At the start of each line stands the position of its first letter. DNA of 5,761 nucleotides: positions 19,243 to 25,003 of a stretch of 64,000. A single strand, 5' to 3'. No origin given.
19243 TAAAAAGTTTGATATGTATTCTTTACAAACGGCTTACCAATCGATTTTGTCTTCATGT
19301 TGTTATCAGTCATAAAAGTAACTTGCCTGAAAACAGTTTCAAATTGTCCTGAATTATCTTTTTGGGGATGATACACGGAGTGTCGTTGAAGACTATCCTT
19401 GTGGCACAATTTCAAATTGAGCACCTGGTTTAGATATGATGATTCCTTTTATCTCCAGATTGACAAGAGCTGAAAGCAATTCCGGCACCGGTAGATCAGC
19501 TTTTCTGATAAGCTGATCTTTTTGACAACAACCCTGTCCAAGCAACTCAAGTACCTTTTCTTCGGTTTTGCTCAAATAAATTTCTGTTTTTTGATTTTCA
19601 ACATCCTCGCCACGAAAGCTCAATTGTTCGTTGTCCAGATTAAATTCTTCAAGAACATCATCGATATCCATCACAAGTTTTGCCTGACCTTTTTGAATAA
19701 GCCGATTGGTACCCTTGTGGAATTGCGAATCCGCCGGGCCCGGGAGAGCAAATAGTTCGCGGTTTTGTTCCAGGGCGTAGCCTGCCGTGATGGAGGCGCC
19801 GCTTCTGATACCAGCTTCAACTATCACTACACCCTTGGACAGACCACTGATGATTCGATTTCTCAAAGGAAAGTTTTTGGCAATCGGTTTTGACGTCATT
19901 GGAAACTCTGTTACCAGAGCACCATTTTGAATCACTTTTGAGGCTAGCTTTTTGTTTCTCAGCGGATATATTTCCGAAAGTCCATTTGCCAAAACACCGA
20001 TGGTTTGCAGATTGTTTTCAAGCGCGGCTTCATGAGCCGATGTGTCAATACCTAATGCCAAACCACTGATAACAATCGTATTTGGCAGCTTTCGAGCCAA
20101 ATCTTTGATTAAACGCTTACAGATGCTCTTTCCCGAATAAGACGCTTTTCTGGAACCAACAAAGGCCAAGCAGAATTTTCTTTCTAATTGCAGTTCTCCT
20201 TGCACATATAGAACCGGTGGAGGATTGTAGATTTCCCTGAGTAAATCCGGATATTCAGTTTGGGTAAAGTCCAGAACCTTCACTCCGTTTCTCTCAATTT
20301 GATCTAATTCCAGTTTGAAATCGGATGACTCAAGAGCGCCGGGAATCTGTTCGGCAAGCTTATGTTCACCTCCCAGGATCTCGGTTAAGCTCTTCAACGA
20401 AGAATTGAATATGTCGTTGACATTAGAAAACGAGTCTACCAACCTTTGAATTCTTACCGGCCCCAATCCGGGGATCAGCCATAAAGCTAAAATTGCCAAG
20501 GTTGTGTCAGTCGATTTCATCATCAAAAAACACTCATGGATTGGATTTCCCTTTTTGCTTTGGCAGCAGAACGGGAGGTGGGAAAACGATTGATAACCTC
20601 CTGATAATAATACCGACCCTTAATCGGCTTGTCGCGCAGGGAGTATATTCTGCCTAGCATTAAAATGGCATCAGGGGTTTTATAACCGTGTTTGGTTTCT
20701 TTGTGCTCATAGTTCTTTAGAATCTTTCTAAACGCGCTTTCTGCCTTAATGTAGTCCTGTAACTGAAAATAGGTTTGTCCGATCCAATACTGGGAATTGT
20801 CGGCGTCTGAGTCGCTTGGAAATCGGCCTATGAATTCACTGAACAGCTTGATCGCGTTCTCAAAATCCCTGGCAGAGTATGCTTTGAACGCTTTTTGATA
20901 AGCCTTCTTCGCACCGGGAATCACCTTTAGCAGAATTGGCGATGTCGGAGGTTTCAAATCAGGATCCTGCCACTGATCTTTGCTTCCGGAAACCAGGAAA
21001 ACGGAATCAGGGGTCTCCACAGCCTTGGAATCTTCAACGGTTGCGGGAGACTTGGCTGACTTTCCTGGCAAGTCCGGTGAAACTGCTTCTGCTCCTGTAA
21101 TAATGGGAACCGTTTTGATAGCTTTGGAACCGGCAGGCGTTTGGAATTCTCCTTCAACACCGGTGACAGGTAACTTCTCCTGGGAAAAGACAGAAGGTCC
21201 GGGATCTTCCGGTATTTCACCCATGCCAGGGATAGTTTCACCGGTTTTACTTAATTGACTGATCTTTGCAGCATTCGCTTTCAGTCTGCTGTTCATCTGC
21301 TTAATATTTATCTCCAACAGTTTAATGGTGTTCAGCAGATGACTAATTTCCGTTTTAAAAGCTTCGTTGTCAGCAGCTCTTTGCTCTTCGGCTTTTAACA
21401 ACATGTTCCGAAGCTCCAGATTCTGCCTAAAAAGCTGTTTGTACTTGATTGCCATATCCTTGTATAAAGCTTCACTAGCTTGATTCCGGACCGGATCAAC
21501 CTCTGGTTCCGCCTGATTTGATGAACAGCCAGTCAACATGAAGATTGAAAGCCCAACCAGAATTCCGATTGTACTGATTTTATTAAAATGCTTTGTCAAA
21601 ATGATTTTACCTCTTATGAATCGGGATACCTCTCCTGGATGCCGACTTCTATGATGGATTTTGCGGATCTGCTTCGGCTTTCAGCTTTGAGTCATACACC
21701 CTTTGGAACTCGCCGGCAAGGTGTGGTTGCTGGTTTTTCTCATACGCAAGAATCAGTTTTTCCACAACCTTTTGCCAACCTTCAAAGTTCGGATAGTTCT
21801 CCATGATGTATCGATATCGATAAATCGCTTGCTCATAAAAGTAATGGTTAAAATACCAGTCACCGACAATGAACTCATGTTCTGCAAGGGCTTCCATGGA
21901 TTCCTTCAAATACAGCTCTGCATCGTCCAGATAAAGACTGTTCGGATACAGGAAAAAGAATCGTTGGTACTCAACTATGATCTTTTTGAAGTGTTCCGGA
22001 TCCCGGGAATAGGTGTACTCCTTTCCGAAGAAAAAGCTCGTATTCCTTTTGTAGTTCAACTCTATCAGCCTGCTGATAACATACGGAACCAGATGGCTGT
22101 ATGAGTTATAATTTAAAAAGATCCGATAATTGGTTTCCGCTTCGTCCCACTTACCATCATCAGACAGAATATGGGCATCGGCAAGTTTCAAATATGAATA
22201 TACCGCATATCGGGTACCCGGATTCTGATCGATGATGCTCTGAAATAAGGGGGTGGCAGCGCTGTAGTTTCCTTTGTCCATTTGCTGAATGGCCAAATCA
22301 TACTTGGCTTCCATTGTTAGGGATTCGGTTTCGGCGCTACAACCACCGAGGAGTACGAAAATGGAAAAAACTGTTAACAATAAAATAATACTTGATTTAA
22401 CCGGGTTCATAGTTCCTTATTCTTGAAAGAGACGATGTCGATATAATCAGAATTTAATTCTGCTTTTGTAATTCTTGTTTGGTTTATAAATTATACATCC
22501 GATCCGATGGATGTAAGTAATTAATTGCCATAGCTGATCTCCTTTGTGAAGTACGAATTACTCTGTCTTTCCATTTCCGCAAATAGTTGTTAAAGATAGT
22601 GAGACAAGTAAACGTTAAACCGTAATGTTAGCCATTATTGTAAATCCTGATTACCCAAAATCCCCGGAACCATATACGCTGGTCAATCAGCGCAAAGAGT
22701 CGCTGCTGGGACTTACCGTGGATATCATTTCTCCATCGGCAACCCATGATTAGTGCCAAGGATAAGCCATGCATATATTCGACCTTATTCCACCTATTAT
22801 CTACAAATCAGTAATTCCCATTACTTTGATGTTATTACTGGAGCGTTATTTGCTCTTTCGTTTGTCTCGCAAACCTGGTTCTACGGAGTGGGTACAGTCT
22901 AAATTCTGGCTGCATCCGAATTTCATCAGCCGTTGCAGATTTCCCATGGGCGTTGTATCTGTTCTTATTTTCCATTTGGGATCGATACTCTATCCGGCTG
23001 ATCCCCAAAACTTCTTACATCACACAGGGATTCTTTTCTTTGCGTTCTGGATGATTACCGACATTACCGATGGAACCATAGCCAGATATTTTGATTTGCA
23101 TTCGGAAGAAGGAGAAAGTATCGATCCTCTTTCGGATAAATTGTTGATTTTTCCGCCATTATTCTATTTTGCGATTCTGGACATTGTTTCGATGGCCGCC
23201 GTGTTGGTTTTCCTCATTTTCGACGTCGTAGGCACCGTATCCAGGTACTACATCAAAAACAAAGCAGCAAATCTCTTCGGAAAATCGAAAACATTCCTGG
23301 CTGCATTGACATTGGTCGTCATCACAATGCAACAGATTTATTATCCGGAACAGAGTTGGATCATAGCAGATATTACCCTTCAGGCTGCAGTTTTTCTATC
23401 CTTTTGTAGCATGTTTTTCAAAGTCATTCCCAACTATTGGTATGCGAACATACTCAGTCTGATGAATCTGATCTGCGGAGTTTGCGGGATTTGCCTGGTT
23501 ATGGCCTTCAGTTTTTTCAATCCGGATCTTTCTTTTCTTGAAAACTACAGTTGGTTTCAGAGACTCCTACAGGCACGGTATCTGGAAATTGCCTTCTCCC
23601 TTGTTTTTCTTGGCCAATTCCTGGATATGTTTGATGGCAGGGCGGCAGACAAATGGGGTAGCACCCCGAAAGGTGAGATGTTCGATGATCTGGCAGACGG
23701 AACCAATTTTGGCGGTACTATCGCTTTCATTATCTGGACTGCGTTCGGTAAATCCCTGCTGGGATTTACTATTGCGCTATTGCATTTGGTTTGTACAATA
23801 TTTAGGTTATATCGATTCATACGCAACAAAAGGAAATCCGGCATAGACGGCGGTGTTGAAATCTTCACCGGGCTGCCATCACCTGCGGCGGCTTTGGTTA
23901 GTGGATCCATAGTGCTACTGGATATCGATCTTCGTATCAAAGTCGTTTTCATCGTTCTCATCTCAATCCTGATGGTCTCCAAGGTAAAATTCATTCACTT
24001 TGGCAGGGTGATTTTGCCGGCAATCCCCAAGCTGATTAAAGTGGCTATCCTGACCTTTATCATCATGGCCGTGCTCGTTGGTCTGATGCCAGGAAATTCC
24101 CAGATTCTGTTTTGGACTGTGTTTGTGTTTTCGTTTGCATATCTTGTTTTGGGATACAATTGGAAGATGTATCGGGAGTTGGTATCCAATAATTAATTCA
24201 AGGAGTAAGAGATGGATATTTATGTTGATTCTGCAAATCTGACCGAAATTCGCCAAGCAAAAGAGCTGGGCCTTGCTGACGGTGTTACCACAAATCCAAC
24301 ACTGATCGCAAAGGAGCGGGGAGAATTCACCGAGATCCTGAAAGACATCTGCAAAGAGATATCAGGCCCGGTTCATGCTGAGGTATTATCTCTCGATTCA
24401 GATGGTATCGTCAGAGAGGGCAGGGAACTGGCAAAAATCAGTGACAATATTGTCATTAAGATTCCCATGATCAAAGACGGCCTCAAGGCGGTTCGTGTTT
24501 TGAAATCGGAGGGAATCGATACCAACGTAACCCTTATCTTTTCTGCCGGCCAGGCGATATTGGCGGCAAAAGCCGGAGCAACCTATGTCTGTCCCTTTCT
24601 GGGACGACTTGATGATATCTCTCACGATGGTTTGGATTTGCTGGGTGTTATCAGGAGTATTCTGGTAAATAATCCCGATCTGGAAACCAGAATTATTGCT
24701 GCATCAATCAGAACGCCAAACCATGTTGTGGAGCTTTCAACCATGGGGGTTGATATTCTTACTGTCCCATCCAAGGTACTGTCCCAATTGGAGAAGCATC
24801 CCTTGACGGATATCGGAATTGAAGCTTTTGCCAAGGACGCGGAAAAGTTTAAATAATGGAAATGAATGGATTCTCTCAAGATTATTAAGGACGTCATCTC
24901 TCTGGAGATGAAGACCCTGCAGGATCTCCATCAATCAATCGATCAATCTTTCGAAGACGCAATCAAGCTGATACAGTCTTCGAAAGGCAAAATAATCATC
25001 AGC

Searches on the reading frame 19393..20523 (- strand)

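Call 16: search_protein_families(library=pfam, proteins=[window:19393-20523:-], max_evalue=0.00001)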
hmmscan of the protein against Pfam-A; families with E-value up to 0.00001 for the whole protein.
window:19393-20523:- (376 aa): 2 families
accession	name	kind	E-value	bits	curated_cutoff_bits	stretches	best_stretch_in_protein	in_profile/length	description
PF02481.21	DNA_processg_A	-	9.7e-73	244.3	29.6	1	76-284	2-210/212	DNA recombination-mediator protein A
PF17782.7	DprA_WH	-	5.6e-11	42.7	22.9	1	317-367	10-60/61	DprA winged helix domain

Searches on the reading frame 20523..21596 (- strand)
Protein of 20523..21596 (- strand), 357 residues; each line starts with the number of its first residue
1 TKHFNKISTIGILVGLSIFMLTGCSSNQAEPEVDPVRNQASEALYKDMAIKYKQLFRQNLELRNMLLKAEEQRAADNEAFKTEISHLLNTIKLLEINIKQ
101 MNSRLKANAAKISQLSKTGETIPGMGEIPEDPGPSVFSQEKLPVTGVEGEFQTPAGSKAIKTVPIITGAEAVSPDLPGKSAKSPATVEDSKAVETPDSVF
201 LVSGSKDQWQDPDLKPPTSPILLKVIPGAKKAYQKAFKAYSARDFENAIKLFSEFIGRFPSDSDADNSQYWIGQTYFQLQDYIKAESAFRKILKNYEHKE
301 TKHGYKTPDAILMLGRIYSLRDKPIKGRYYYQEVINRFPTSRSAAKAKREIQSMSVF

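Call 16: search_protein_families(library=pfam, proteins=[window:20523-21596:-], max_evalue=0.00001)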
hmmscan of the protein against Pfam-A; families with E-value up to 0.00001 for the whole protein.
window:20523-21596:- (357 aa): 2 families
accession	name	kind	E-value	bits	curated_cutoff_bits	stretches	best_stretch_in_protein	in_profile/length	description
PF13174.12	TPR_6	-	1.5e-12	47.7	26.3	0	268-296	2-30/33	Tetratricopeptide repeat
PF07719.23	TPR_2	-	2e-08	34.2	27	0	269-296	4-31/34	Tetratricopeptide repeat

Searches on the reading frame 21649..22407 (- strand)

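Call 16: search_protein_families(library=pfam, proteins=[window:21649-22407:-], max_evalue=0.00001)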
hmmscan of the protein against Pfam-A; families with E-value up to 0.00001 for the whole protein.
window:21649-22407:- (252 aa): 2 families
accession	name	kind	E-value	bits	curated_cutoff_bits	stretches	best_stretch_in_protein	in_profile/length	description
PF13525.12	YfiO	-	3.3e-17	63.4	25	1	32-226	5-192/203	Outer membrane lipoprotein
PF24575.1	TPR_Slam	-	3.9e-06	27.7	35.2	0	35-66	50-81/104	Surface lipoprotein assembly modifier, N-terminal TPR repeats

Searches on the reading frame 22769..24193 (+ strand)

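Call 16: search_protein_families(library=pfam, proteins=[window:22769-24193:+], max_evalue=0.00001)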
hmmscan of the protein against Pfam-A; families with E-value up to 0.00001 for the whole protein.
window:22769-24193:+ (475 aa): 1 family
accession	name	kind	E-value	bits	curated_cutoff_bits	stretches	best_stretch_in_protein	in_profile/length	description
PF01066.26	CDP-OH_P_transf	-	1.6e-26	94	22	2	47-208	1-147/152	CDP-alcohol phosphatidyltransferase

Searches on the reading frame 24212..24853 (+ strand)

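Call 16: search_protein_families(library=pfam, proteins=[window:24212-24853:+], max_evalue=0.00001)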
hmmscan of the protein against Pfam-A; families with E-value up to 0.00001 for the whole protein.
window:24212-24853:+ (214 aa): 1 family
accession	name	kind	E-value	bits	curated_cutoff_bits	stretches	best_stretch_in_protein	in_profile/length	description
PF00923.25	TAL_FSA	-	1.7e-53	182.3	27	1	3-210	1-278/285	Transaldolase/Fructose-6-phosphate aldolase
